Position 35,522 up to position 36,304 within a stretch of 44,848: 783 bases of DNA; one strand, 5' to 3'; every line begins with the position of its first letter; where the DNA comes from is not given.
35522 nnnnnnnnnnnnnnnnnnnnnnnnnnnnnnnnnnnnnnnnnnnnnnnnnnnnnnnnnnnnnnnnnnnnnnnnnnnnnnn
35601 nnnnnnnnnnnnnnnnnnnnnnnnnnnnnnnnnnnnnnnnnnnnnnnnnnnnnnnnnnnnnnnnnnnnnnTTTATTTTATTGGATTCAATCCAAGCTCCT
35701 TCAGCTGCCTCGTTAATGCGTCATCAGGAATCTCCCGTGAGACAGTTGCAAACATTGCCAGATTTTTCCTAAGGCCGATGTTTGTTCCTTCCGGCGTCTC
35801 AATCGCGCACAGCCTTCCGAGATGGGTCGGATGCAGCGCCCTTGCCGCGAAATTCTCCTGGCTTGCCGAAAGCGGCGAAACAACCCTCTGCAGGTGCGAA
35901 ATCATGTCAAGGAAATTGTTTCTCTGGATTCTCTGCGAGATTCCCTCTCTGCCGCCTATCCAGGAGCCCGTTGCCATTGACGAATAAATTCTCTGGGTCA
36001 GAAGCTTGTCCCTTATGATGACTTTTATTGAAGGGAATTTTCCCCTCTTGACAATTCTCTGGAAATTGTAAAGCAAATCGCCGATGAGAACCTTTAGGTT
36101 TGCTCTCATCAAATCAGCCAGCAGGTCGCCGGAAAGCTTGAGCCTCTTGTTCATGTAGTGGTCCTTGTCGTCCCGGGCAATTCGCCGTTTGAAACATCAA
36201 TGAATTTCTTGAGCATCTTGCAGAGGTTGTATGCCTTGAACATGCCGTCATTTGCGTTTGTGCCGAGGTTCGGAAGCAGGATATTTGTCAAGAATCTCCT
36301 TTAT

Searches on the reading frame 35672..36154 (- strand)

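Call 39: search_protein_families(library=pfam, proteins=[window:35672-36154:-], max_evalue=0.001)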
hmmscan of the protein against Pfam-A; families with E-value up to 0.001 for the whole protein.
window:35672-36154:- (160 aa): 1 family
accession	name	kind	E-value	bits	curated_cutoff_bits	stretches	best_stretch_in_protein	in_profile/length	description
PF04565.21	RNA_pol_Rpb2_3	-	3.7e-22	78.7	21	1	76-138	3-68/68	RNA polymerase Rpb2, domain 3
